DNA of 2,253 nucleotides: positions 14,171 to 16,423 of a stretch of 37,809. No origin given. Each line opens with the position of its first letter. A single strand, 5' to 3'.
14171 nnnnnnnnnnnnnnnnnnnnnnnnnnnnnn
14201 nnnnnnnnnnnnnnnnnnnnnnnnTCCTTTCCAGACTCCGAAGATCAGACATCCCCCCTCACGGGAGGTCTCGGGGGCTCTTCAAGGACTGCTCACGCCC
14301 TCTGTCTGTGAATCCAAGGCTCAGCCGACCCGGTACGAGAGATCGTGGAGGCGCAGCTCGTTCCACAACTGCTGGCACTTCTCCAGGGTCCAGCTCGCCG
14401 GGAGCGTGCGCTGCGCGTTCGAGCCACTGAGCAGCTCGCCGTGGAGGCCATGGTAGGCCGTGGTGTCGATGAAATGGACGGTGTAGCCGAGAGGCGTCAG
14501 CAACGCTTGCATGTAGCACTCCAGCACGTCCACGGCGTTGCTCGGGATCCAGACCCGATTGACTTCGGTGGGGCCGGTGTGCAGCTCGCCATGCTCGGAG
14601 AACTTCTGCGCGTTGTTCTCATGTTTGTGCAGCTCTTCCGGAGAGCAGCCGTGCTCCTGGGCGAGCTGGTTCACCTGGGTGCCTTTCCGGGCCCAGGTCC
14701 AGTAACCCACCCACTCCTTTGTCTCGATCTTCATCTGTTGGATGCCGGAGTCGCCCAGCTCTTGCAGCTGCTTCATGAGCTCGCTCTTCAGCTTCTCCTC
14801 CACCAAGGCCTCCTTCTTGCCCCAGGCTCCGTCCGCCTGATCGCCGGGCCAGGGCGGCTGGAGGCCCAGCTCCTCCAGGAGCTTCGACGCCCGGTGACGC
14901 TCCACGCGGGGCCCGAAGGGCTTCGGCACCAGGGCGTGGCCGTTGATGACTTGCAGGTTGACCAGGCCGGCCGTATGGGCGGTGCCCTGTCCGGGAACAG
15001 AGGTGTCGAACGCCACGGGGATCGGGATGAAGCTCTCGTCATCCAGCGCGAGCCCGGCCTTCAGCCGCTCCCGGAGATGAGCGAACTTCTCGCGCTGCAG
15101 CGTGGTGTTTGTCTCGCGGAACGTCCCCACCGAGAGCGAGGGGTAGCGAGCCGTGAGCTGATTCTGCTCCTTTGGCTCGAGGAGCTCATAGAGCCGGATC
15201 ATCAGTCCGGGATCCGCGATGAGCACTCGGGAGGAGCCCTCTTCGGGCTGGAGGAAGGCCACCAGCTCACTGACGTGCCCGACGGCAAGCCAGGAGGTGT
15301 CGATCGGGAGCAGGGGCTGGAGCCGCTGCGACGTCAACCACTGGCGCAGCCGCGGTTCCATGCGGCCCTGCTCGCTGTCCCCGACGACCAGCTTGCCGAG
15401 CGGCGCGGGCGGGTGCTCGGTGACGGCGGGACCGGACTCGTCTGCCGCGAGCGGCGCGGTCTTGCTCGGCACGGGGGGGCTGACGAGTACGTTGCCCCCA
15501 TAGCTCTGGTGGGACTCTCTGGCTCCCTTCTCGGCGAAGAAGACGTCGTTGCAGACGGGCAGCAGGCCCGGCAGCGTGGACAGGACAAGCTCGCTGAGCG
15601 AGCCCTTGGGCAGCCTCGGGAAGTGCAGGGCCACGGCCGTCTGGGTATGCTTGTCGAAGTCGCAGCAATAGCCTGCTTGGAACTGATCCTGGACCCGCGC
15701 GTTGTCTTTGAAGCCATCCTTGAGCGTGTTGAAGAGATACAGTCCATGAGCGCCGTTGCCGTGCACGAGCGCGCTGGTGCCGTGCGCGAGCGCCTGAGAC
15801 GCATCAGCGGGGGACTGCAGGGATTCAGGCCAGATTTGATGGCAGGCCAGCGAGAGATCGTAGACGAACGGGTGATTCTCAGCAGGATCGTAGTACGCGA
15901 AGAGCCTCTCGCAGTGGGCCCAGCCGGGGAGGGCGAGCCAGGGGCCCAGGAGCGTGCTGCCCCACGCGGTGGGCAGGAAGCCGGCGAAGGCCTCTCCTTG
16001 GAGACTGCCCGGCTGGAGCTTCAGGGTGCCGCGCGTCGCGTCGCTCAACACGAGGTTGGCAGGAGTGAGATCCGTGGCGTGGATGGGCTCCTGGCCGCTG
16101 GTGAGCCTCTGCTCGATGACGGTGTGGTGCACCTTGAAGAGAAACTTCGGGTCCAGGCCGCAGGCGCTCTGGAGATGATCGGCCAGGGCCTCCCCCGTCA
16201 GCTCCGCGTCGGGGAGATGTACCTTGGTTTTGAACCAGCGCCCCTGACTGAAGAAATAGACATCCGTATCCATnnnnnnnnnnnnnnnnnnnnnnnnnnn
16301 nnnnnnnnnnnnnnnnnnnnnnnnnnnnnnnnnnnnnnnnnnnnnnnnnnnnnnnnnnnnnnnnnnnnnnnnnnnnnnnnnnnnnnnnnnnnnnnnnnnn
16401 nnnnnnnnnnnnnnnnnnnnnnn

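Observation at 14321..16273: PAD homolog with nucleophilic Cys and a catalytic Asp both replaced by Ser, plus a ~100-aa insertion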

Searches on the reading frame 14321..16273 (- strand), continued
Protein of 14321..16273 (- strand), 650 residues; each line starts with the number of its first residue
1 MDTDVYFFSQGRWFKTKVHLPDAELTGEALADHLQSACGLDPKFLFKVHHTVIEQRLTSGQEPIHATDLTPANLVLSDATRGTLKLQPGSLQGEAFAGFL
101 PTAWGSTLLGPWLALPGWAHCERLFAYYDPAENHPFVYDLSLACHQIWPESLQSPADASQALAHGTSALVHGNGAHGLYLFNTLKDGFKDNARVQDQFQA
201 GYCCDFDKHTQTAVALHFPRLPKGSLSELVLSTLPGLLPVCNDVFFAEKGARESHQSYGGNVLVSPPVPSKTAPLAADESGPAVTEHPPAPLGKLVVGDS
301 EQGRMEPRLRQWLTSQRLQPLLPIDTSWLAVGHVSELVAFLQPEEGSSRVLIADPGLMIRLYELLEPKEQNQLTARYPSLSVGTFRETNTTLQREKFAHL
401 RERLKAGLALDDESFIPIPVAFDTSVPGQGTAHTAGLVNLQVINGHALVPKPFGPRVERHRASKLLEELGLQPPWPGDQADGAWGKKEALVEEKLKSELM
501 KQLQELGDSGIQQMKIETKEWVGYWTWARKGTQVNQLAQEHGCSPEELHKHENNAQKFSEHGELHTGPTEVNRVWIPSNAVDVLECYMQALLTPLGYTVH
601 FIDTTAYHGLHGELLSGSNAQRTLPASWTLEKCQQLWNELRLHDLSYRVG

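Call 45: find_encoding_contigs(protein=P0005, flank=6000, max_places=3)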
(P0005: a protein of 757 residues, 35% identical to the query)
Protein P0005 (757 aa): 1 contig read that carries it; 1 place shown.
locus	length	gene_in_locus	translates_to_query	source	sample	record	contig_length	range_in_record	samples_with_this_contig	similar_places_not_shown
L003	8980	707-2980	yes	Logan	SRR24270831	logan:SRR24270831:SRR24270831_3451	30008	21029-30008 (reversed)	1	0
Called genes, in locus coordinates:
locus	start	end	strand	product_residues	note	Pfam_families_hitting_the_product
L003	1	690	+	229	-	?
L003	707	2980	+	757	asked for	PF03068:PAD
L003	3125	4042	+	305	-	PF01347:TPR_Vitellogenin (faint), PF03130:HEAT_PBS (faint), PF13646:HEAT_2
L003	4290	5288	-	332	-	-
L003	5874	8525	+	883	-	PF00069:Pkinase, PF01636:APH (faint), PF03109:ABC1 (faint), PF07714:PK_Tyr_Ser-Thr, PF07676:PD40 (faint), PF00930:DPPIV_N (faint), PF26550:Tricorn_2nd (faint), PF26549:Tricorn_N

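Call 46: find_encoding_contigs(protein=P0009, flank=6000, max_places=3)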
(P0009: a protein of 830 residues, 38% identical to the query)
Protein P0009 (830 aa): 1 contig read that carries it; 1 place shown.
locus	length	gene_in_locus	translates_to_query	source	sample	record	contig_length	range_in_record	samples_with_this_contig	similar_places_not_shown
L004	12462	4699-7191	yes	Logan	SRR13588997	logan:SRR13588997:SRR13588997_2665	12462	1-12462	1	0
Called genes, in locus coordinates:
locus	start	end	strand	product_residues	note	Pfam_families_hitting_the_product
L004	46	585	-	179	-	PF12867:DinB_2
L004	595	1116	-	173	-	PF01872:RibD_C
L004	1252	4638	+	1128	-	PF00155:Aminotran_1_2, PF14010:PEPcase_2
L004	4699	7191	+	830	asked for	PF03068:PAD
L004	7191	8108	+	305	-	-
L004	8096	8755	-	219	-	PF01471:PG_binding_1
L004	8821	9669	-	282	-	-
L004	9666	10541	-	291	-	-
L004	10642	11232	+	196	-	-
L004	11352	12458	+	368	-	PF06224:AlkZ-like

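Call 77: search_protein_families(library=padloc, proteins=[window:14321-16273:-], max_evalue=0.01)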
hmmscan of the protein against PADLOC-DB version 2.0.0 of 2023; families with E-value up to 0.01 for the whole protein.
window:14321-16273:- (650 aa): 0 families

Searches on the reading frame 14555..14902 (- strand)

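Call 60: search_protein_families(library=pfam, proteins=[window:14555-14902:-], max_evalue=10)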
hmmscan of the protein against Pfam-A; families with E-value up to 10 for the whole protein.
window:14555-14902:- (116 aa): 5 families
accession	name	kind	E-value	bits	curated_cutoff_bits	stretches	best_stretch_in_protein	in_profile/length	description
PF00811.25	Ependymin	-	0.013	16.1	32.3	1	40-99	46-103/128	Ependymin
PF08029.16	HisG_C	-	0.039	14.5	23.5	1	28-60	40-72/73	HisG, C-terminal domain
PF12008.13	EcoR124_C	-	0.11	12.5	23.1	1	57-103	175-219/260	Type I restriction and modification enzyme - subunit R C terminal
PF02796.21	HTH_7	-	0.13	12.9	23.8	1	72-89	19-36/45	Helix-turn-helix domain of resolvase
PF04967.18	HTH_10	-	0.15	12.3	23.1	1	66-100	16-49/53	HTH DNA binding domain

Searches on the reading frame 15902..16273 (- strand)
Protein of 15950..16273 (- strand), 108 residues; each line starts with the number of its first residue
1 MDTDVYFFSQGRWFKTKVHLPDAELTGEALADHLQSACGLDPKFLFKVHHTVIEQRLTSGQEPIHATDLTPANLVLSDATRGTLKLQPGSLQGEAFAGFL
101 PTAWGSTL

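Call 34: find_related_loci(query=A2, collection=genome_contigs, flank=10000)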
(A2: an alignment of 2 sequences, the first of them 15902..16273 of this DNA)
Query A2 (124 aa) in genome_contigs; peptide patterns used: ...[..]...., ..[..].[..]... (x = any residue, [..] = any of these).
24 stretches matched a pattern, but none encodes a relative of the query by tblastn (E <= 1e-3).

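Call 35: find_related_loci(query=A2, collection=metagenome_contigs, flank=10000)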
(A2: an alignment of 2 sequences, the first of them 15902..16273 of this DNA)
Query A2 (124 aa) in metagenome_contigs; peptide patterns used: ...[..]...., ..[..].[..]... (x = any residue, [..] = any of these).
34 stretches matched a pattern, but none encodes a relative of the query by tblastn (E <= 1e-3).

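Call 59: search_solved_structures(query=A2, max_evalue=10)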
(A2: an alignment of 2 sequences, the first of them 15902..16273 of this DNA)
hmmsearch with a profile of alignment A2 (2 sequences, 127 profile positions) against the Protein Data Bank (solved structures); distinct sequences matched with E-value up to 10: 1.
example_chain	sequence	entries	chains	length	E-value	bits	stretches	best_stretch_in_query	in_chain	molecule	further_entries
7wvm_A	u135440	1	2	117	0.62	13.7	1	80-115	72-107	Heavy Chain of Cemiplimab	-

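Call 60: search_protein_families(library=pfam, proteins=[window:15950-16273:-], max_evalue=10)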
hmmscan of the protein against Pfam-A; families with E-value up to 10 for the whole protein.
window:15950-16273:- (108 aa): 0 families
